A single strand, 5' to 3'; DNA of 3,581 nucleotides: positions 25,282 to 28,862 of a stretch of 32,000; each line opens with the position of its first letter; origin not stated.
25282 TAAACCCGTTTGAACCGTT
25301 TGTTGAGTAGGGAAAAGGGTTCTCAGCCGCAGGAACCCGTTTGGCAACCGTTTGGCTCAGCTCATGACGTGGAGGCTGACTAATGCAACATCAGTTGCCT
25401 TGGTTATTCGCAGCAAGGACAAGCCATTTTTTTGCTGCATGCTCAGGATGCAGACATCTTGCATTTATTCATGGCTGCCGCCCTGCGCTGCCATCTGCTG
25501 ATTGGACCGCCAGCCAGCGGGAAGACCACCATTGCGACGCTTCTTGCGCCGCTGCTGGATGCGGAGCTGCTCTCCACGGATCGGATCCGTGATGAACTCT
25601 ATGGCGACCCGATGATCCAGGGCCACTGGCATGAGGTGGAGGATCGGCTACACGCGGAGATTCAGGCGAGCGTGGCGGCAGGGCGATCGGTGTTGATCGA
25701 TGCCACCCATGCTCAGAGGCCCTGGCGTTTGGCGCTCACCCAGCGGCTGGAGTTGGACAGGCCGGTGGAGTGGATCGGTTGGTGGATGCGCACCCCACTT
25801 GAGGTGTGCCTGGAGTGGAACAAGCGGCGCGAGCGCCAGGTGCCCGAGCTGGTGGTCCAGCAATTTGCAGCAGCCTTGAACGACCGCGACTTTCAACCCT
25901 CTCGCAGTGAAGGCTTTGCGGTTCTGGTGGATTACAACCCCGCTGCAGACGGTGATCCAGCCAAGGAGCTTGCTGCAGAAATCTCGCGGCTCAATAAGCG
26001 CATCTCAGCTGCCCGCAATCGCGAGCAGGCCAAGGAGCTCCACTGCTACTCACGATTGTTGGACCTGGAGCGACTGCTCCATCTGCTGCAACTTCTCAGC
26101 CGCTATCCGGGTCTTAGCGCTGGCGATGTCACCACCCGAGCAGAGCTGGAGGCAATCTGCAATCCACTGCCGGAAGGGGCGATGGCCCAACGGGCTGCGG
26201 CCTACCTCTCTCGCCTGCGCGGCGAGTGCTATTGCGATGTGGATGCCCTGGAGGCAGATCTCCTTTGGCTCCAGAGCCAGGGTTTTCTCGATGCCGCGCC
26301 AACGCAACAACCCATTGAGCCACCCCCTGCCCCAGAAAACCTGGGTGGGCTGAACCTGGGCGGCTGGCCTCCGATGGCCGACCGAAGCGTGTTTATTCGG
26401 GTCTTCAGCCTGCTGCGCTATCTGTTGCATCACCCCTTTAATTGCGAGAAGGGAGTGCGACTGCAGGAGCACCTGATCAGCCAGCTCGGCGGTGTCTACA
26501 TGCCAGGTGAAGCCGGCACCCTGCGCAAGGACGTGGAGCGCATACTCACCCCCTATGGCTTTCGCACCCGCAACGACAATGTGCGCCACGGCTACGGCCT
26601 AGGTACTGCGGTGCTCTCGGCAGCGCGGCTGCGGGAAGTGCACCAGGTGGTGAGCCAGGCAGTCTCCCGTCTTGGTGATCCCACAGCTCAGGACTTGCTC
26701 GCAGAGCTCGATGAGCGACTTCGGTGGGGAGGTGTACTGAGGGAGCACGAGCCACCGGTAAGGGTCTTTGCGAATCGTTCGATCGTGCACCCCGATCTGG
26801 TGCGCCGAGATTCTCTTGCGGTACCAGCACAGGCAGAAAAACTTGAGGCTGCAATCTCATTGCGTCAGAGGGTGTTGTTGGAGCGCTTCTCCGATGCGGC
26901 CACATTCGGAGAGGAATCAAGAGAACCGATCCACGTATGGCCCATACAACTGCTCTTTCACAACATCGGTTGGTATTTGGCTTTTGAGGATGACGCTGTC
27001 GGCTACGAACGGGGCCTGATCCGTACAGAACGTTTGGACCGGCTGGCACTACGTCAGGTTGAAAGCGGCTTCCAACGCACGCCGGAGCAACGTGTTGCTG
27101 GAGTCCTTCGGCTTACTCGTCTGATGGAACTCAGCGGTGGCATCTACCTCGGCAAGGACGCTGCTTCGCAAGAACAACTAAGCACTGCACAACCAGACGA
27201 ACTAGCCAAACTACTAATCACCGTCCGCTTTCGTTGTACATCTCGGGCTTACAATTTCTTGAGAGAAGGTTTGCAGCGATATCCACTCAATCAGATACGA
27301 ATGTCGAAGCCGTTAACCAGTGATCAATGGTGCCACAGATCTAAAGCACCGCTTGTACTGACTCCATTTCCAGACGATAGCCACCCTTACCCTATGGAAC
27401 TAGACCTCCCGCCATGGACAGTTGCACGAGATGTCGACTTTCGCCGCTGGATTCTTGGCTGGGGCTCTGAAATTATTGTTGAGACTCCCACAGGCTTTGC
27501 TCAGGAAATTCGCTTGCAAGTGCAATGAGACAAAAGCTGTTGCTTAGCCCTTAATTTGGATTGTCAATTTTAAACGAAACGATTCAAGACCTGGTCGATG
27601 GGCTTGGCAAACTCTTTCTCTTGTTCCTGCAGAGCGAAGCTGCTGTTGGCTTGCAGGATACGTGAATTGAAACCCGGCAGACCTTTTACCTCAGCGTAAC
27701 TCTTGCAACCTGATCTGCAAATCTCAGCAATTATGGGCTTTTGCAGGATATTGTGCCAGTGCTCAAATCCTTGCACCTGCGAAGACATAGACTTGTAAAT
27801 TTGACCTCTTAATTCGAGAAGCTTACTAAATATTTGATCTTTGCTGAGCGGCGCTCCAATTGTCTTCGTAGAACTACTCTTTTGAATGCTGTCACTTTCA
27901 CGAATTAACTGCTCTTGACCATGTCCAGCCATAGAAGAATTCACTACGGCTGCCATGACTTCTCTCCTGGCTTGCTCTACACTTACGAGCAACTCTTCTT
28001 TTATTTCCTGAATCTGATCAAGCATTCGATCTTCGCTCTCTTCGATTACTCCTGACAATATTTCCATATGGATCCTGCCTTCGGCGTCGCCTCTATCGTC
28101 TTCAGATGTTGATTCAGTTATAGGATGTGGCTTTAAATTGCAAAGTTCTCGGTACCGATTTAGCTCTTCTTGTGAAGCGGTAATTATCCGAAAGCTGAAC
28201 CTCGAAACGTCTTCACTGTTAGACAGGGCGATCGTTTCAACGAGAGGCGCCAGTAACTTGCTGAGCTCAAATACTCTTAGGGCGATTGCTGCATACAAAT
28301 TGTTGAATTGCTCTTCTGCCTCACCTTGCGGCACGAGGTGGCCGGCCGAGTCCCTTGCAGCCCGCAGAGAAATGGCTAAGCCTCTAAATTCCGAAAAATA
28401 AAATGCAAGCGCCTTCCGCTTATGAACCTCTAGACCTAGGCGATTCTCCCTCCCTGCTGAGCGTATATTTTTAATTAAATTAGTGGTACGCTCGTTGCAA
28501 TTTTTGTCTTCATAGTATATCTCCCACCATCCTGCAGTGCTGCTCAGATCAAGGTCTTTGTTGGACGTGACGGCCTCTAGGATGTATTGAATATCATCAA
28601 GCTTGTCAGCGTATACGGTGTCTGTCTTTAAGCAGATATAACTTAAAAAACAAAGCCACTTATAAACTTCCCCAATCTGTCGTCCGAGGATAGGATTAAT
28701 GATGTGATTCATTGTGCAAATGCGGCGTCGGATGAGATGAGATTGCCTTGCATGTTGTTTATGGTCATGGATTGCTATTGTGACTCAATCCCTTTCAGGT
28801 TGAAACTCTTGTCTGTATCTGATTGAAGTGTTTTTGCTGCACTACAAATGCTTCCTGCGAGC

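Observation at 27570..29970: Very low-GC three-gene cassette (two novel membrane proteins plus a HEPN-motif protein): candidate undescribed defence/abortive-infection system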

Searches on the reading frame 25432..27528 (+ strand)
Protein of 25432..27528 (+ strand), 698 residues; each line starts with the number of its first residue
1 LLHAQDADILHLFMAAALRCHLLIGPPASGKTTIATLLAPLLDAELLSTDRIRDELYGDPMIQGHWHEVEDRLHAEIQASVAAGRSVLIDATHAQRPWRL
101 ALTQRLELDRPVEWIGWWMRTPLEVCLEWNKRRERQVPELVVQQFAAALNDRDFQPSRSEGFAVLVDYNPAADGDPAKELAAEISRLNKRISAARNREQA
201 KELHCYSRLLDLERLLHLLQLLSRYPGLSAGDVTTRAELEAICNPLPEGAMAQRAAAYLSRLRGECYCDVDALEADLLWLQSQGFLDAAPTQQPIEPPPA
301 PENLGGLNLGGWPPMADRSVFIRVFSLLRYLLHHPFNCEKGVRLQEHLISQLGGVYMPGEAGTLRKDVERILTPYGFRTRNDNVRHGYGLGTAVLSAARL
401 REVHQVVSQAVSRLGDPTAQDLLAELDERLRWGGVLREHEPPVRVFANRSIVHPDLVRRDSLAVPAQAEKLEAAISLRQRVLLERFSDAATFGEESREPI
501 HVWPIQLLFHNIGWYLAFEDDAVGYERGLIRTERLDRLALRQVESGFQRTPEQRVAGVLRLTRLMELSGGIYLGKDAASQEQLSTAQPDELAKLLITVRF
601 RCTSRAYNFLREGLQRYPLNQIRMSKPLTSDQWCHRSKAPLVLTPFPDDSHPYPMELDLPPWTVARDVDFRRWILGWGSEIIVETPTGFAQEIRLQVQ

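Call 3: search_protein_families(library=pfam, proteins=[window:25432-27528:+], max_evalue=1)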
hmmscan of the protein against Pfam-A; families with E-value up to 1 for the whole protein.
window:25432-27528:+ (698 aa): 12 families
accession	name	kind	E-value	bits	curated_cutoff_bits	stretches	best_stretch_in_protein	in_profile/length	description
PF13671.12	AAA_33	-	4e-19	69.8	27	1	21-148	2-139/143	AAA domain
PF13238.12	AAA_18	-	0.0015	19.5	29.4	1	22-81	2-52/128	AAA domain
PF07931.18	CPT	-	0.0045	17.3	22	1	63-133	60-128/172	Chloramphenicol phosphotransferase-like protein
PF08433.16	KTI12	-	0.011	15.7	22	1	22-136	5-122/271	Chromatin associated protein KTI12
PF13191.12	AAA_16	-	0.016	16.1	32.6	1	17-132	23-104/167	AAA ATPase domain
PF00004.35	AAA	-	0.017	16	21.2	1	22-51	2-31/131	ATPase family associated with various cellular activities (AAA)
PF08108.16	Antimicrobial13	-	0.019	15.4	25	1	331-342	2-13/15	Halocidin family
PF25583.1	WCX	-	0.021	15.6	23.9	1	664-695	39-70/76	WCX domain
PF20720.3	nSTAND3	-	0.087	13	27.2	1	19-39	18-38/155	Novel STAND NTPase 3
PF05496.18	RuvB_N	-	0.099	12.8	27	1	20-49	35-64/159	Holliday junction DNA helicase RuvB P-loop domain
PF01583.26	APS_kinase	-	0.1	13.1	21.1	1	22-129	6-117/152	Adenylylsulphate kinase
PF01078.27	Mg_chelatase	-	0.11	12.3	20.3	1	14-47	17-55/207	Magnesium chelatase, subunit ChlI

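Call 4: search_protein_families(library=padloc, proteins=[window:25432-27528:+], max_evalue=1)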
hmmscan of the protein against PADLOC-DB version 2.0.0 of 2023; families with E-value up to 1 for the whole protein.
window:25432-27528:+ (698 aa): 3 families
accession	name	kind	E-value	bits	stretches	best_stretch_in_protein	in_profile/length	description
PDLC01652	WYL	-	1.3e-11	43.1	1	464-694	16-155/162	"CAS-I,CAS-II,CAS-III,CAS-IV,CAS-V,CAS-VI; associated_signaling"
PDLC01457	WYL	-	0.001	16.7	1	403-686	77-226/229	"CAS-I,CAS-II,CAS-III,CAS-IV,CAS-V,CAS-VI; associated_signaling"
PDLC04232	IetA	-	0.017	12.5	1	6-47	104-145/330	-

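Call 48: search_protein_families(library=ncbifam, proteins=[window:25432-27528:+], max_evalue=0.1)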
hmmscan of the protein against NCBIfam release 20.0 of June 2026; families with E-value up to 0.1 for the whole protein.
window:25432-27528:+ (698 aa): 11 families
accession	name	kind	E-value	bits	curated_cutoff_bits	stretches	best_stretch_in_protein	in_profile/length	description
TIGR04075.1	bacter_Pnkp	equivalog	1.6e-07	29.9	750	1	22-165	12-152/851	polynucleotide kinase-phosphatase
TIGR03574.1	selen_PSTK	equivalog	1.1e-06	28.3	290.5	1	22-146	3-129/249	L-seryl-tRNA(Sec) kinase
NF040667.1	hom_kin_desulfo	exception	0.0002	21.2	197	1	20-61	2-43/163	homoserine kinase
NF002988.0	PRK03731.1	equivalog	0.013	15.3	161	1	22-52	6-36/174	shikimate kinase AroL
TIGR02173.1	cyt_kin_arch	equivalog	0.02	14.9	102.1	1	24-54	6-36/169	(d)CMP kinase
TIGR00635.1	ruvB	equivalog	0.028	13.5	299.05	1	19-47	31-59/305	Holliday junction branch migration DNA helicase RuvB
NF041006.2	cell_div_CdvC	equivalog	0.057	12.3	650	0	16-50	132-166/370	cell division protein CdvC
TIGR03922.1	T7SS_EccA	equivalog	0.064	11.8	466.65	0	21-53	315-348/557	type VII secretion AAA-ATPase EccA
TIGR01351.1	adk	subfamily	0.07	12.7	168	0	22-49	3-30/212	adenylate kinase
TIGR00455.1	apsK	equivalog_domain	0.072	12.7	138.7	0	23-128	23-131/184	adenylyl-sulfate kinase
NF000868.0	PRK00080.1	equivalog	0.085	11.7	282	0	18-48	51-81/330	Holliday junction branch migration DNA helicase RuvB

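Call 49: search_protein_families(library=phrogs, proteins=[window:25432-27528:+], max_evalue=0.1)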
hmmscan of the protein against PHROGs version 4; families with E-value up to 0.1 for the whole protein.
window:25432-27528:+ (698 aa): 7 families
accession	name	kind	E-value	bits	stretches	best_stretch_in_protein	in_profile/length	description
phrog_505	-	other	7.4e-10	39.7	1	22-152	6-143/295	polynucleotide kinase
phrog_6931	-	unknown function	1.5e-07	32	1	20-149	187-325/343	-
phrog_2071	-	other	0.00018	22.4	1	22-95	20-94/282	ATPase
phrog_10255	-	other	0.0016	19.2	1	22-56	5-40/230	kinase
phrog_3757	-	unknown function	0.016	15.6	1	5-48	113-156/367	-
phrog_2107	-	other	0.042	14.5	1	23-46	8-31/201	thymidylate kinase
phrog_5846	-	DNA, RNA and nucleotide metabolism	0.049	13.9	1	18-46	38-66/380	clamp loader of DNA polymerase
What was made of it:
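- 25432..27528 (+): Neighbour gene, convergent with C: a 698-aa protein with a polynucleotide-kinase-like P-loop kinase (AAA_33) fused to WYL and WCX domains. It is a recurrent partner of the A-B(-C) block. Calls 3, 4, 48 and 49.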

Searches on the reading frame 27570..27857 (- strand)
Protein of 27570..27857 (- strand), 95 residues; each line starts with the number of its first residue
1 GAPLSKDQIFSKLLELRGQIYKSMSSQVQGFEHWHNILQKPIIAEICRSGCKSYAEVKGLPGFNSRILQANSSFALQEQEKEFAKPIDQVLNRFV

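Call 72: search_solved_structures(query=A6, max_evalue=10, show_alignments=3)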
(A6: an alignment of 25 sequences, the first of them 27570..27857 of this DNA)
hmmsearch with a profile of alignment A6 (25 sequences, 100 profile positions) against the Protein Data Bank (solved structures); distinct sequences matched with E-value up to 10: 2.
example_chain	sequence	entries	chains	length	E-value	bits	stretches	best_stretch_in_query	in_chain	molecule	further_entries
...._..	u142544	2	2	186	0.0099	19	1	30-56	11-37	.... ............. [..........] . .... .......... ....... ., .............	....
3iee_A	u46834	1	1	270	0.84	12.8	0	78-97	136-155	Putative exported protein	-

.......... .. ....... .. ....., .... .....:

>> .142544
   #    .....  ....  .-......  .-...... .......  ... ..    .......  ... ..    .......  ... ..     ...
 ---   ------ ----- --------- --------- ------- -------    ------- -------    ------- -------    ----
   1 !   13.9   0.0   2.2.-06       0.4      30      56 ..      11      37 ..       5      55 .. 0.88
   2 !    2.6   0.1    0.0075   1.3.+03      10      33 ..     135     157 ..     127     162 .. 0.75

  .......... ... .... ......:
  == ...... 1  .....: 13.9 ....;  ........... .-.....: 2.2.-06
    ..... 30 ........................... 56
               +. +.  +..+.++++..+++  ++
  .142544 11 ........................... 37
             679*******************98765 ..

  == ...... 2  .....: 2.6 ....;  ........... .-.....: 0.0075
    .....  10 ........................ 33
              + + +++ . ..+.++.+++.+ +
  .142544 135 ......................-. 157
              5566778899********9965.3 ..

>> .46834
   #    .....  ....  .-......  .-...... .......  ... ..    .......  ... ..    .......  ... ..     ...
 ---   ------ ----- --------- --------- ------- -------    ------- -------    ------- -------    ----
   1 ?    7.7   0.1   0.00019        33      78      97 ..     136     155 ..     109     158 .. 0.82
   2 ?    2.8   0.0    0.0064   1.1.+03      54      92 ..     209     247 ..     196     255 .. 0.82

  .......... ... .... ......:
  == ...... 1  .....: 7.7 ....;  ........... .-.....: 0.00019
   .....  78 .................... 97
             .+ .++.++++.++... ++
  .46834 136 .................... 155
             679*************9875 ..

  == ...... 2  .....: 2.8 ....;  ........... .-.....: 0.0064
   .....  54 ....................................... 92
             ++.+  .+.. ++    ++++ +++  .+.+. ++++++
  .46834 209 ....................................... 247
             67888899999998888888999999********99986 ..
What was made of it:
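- On HRDC domain (considered for the C-terminal domain of C): The PDB profile search with the domain alignment A6 gave nothing relevant (call 72).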

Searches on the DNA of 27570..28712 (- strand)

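Call 90: search_rna_families(source=L100, start=1, end=600, threshold=evalue, max_evalue=0.01)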
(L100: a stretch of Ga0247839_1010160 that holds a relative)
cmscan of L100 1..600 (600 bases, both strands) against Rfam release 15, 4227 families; matches with E-value up to 0.01: 0.
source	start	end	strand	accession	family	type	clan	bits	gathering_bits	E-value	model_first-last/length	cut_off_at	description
